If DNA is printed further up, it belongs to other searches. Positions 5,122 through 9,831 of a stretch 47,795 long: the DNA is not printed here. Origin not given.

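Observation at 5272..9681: One 1469-aa polypeptide fuses an exporter-type ABC-2 permease, both halves of an Opp/Dpp importer permease, and an extracytoplasmic PA/M28 domain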

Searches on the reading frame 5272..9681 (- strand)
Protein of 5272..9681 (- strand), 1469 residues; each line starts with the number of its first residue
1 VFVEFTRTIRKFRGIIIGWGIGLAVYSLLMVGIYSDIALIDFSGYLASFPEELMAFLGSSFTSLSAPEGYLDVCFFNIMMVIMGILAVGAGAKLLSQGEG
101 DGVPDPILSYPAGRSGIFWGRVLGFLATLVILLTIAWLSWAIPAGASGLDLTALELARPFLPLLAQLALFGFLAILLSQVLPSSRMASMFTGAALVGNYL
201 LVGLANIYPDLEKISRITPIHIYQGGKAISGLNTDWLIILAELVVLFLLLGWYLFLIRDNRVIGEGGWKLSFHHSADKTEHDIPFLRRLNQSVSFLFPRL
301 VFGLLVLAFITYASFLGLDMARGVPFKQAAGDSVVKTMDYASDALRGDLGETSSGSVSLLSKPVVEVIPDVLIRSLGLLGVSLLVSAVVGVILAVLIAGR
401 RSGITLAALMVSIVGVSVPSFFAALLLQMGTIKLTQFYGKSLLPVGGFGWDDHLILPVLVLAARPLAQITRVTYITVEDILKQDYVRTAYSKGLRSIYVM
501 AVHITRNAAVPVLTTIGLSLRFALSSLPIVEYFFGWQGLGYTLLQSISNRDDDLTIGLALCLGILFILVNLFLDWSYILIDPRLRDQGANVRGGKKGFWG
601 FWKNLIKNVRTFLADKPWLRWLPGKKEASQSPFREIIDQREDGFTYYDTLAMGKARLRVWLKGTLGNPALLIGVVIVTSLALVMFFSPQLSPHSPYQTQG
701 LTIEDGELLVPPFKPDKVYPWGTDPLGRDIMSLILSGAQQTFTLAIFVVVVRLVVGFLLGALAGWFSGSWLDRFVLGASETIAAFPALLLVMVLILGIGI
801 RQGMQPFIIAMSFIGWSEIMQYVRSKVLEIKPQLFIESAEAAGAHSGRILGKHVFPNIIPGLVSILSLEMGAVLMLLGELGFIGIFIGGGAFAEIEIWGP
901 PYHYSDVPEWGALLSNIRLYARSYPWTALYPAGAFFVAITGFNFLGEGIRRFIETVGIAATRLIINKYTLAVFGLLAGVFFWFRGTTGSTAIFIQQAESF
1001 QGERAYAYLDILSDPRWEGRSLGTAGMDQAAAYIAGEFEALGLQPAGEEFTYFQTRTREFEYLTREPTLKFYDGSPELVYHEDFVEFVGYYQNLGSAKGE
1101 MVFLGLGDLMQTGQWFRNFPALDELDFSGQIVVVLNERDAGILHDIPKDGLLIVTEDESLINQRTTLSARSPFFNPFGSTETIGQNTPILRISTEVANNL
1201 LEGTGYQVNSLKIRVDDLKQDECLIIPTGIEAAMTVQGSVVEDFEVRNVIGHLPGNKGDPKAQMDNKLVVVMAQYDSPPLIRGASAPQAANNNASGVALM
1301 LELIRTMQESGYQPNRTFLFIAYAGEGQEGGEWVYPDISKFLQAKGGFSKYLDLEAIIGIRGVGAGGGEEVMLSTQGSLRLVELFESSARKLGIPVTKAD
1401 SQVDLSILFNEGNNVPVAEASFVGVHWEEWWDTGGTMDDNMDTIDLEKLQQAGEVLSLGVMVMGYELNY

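Call 5: search_protein_families(library=pfam, proteins=[window:5272-9681:-], max_evalue=0.01)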
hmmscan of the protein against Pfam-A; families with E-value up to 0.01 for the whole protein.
window:5272-9681:- (1469 aa): 4 families
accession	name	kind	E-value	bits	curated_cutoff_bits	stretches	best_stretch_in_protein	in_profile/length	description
PF00528.27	BPD_transp_1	-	1.9e-42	145.5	26.4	2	390-585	1-183/184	Binding-protein-dependent transport system inner membrane component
PF04389.22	Peptidase_M28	-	5.2e-11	43.1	21.3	1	1248-1456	1-189/193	Peptidase family M28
PF12679.13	ABC2_membrane_2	-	3.4e-07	30.2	27.2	1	24-222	19-237/283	ABC-2 family transporter protein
PF12911.12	OppC_N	-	0.00063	20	23.9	1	667-699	13-45/53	N-terminal TM domain of oligopeptide transport permease C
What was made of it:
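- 8887..9681 (-): N-terminal ABC-2-type 6-helix membrane module (aa 1-265). Pfam PF12679 scores 30.2 bits against a cut-off of 27.2 (call 5).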

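Call 6: search_protein_families(library=ncbifam, proteins=[window:5272-9681:-], max_evalue=0.01)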
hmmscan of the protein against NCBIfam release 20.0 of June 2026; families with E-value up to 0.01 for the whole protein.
window:5272-9681:- (1469 aa): 27 families (the best 25 are shown)
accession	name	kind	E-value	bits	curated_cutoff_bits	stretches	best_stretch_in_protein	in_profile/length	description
NF045470.1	Opp2B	equivalog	1.9e-49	168.5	350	2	335-585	59-300/300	nickel ABC transporter permease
NF045474.1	Opp2C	equivalog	2.7e-41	141.7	300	1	715-951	16-233/236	nickel transporter permease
TIGR02790.1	nickel_nikC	equivalog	9.3e-41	140.1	358.45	1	672-952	3-256/258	nickel ABC transporter permease subunit NikC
NF045476.1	Opp4C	equivalog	4.3e-39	134.5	350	1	667-952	13-274/278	oligopeptide ABC transporter permease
NF045472.1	Opp4B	equivalog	4.5e-39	134.6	450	3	335-585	64-319/319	oligopeptide ABC transporter permease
NF045471.1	Opp3B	equivalog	2.2e-36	125.8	480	2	335-589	61-307/308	oligopeptide ABC transporter permease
NF045469.1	Opp1B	equivalog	5.6e-36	124.6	380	2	335-585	67-307/307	nickel/cobalt ABC transporter permease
NF045473.1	Opp1C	equivalog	2.5e-35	122.2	350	1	671-953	8-263/267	nickel/cobalt ABC transporter permease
NF011662.0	PRK15082.1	equivalog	8.1e-33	114.1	484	1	674-952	43-295/303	glutathione ABC transporter permease GsiD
TIGR02789.1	nickel_nikB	equivalog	9.8e-33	113.9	447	1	361-589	87-312/314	nickel ABC transporter permease subunit NikB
NF011661.0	PRK15081.1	equivalog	1.1e-32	113.7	463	1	337-585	65-304/306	glutathione ABC transporter permease GsiC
NF007376.0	PRK09881.1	equivalog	3.9e-32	111.4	434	1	664-953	27-289/298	D,D-dipeptide ABC transporter permease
NF008161.0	PRK10914.1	equivalog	6.1e-30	104.5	590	1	453-586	204-337/339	dipeptide ABC transporter permease DppB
NF007738.0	PRK10417.1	equivalog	9.7e-30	104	335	1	670-953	11-267/277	nickel ABC transporter permease subunit NikC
NF007677.0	PRK10352.1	equivalog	2e-28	99.4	433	1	337-587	68-309/314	nickel ABC transporter permease subunit NikB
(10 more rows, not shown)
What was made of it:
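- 7912..8796 (-): OppB-like permease module (aa 296-590), including the EAA loop at aa 478-512 (8146-8250). Pfam BPD_transp_1 at 390-585 (call 5) and NCBIfam OppB-type models (call 6).
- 6808..7701 (-): OppC-like permease module (aa 661-958), including the EAA loop at aa 826-860 (7102-7206). OppC_N and the second BPD_transp_1 stretch (call 5), and NCBIfam OppC/NikC-type models at 664-954 (call 6).
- On Type I ABC importer permease, Opp/Dpp (PepT) family: OppB-type and OppC-type NCBIfam models match at aa 335-589 and 664-954 (call 6).
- On A named Opp/Dpp/Nik/Gsi/Sap/Cnt equivalog (NCBIfam): All 25 listed models are below their cut-offs (call 6).
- Closest known: Opp/Dpp. Different: Scores are far below every NCBIfam equivalog cut-off (call 6).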

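Call 7: find_homologous_proteins(query=window:5272-9681:-, max_evalue=1e-10)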
Query window:5272-9681:- (1469 aa): 384 proteins with E <= 1e-10 among 8000 candidates; the best 120 are listed.
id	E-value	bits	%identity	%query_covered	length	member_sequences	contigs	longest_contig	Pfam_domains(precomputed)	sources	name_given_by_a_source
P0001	0.0e+0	3282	100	100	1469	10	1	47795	PF12679.14,PF04389.23,PF00528.28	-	-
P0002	0.0e+0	2853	87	100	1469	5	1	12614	PF12679.14,PF04389.23,PF00528.28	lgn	-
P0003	0.0e+0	2468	75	100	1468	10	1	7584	PF04389.23,PF00528.28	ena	-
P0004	0.0e+0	2457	75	100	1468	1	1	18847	PF04389.23,PF00528.28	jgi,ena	-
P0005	0.0e+0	2455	75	100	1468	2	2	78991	PF04389.23,PF00528.28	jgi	-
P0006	0.0e+0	2453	75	100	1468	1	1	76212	PF04389.23,PF00528.28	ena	-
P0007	0.0e+0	2316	70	100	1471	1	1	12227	PF12679.14,PF04389.23,PF00528.28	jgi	-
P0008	0.0e+0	2315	87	81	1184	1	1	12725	PF04389.23,PF00528.28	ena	-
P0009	0.0e+0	2312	83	84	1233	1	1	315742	PF04389.23,PF00528.28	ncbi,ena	-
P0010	0.0e+0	2223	67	100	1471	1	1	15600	PF12679.14,PF04389.23,PF00528.28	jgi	jgi:ABC-type dipeptide/oligopeptide/nickel transport system permease component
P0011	0.0e+0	2208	68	100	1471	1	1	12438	PF12679.14,PF04389.23,PF00528.28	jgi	jgi:ABC-type dipeptide/oligopeptide/nickel transport system permease component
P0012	0.0e+0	2180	67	100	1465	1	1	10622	PF04389.23,PF00528.28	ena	-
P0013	0.0e+0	2090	64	100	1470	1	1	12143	PF04389.23,PF00528.28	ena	-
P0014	0.0e+0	2071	63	100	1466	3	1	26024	PF12679.14,PF04389.23,PF01061.30,PF00528.28,PF12698.14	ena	-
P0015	0.0e+0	2063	63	100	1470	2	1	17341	PF04389.23,PF00528.28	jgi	-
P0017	0.0e+0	1836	58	100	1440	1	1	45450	PF04389.23,PF00528.28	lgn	-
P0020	0.0e+0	1779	56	100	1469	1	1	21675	PF04389.23,PF00528.28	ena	-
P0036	0.0e+0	1357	53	80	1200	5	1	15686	PF04389.23,PF00528.28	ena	-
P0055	0.0e+0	1302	53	80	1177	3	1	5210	PF04389.23,PF00528.28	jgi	jgi:ABC-type dipeptide/oligopeptide/nickel transport system permease component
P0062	0.0e+0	1289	52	80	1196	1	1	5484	PF04389.23,PF00528.28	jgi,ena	-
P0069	0.0e+0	1282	51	80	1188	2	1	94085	PF04389.23,PF00528.28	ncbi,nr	ncbi:MAG: ABC transporter permease subunit [Anaerolineales bacterium]|nr:ABC transporter permease su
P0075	0.0e+0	1273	52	80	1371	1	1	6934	PF04389.23,PF00528.28,PF07719.24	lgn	-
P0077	0.0e+0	1272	51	80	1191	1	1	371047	PF04389.23,PF00528.28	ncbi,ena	-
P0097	0.0e+0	1248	49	80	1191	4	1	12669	PF04389.23,PF00528.28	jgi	jgi:ABC-type dipeptide/oligopeptide/nickel transport system permease component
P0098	0.0e+0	1247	51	80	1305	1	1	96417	PF14559.13,PF04389.23,PF00528.28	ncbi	-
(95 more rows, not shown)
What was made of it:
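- About 16 to 19 independent clusters of 1440-1471 aa at 56-87% identity come from different data sources (call 7). About 16 to 19 other independent assemblies give 1440-1471-aa proteins (call 7).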

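Call 9: find_encoding_contigs(protein=P0009, flank=10000, max_places=2)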
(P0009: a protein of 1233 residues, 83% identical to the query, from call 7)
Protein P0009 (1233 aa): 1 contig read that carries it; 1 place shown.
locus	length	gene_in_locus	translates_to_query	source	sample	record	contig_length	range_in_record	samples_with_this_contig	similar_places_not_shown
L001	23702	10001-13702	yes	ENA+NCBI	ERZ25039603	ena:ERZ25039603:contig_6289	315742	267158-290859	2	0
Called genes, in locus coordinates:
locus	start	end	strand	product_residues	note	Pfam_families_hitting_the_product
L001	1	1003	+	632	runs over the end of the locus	PF00496:SBP_bac_5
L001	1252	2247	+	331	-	PF00005:ABC_tran, PF13304:AAA_21 (weak), PF08352:oligo_HPY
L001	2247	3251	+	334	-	PF00005:ABC_tran, PF08352:oligo_HPY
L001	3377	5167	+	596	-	PF00496:SBP_bac_5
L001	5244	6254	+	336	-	PF19300:BPD_transp_1_N, PF00528:BPD_transp_1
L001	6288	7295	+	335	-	PF12911:OppC_N, PF00528:BPD_transp_1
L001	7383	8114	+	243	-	-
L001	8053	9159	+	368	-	-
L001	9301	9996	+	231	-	PF12679:ABC2_membrane_2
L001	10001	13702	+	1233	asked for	PF00528:BPD_transp_1, PF04389:Peptidase_M28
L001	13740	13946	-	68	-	-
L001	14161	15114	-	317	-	PF20030:bpMoxR, PF00004:AAA (weak), PF07726:AAA_3, PF07728:AAA_5, PF17863:AAA_lid_2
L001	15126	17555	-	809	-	PF01841:Transglut_core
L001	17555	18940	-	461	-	PF01882:DUF58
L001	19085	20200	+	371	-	PF00072:Response_reg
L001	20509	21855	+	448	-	PF00483:NTP_transferase, PF01128:IspD, PF12804:NTP_transf_3, PF25084:LbH_EIF2B, PF00132:Hexapep (weak), PF25087:GMPPB_C (weak), PF14602:Hexapep_2 (faint), PF00132:Hexapep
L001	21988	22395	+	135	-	PF00383:dCMP_cyt_deam_1, PF08211:dCMP_cyt_deam_2, PF26947:CDL (weak)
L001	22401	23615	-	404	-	PF04087:DUF389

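Call 10: find_encoding_contigs(protein=P0077, flank=10000, max_places=2)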
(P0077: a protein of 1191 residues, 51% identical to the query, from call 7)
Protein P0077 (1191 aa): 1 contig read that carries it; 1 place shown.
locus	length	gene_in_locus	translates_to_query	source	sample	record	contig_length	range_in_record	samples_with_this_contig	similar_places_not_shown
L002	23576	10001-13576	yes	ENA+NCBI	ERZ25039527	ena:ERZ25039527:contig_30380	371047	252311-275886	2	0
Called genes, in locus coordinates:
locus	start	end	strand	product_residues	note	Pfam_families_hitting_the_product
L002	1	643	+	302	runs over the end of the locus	PF16745:RsgA_N, PF03193:RsgA_GTPase, PF01926:MMR_HSR1 (faint)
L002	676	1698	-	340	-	PF02746:MR_MLE_N, PF13378:MR_MLE_C, PF07476:MAAL_C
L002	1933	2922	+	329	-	PF00005:ABC_tran, PF02463:SMC_N (weak), PF13304:AAA_21 (weak), PF08352:oligo_HPY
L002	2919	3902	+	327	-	PF00005:ABC_tran, PF08352:oligo_HPY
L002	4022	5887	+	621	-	PF00496:SBP_bac_5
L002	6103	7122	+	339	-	PF19300:BPD_transp_1_N, PF00528:BPD_transp_1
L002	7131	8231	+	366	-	PF12911:OppC_N, PF00528:BPD_transp_1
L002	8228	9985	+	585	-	-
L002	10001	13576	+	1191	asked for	PF00528:BPD_transp_1, PF04389:Peptidase_M28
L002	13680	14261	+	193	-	PF07638:Sigma70_ECF (faint), PF04542:Sigma70_r2, PF08281:Sigma70_r4_2, PF04545:Sigma70_r4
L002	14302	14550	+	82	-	-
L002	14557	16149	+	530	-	PF00496:SBP_bac_5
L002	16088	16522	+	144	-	-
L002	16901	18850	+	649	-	PF00496:SBP_bac_5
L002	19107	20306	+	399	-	PF00528:BPD_transp_1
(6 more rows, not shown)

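Call 29: find_encoding_contigs(protein=P0069, flank=8000, max_places=1)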
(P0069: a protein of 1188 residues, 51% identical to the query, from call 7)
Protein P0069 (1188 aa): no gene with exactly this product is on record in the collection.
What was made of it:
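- Tried and rejected: No record was found (call 29).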
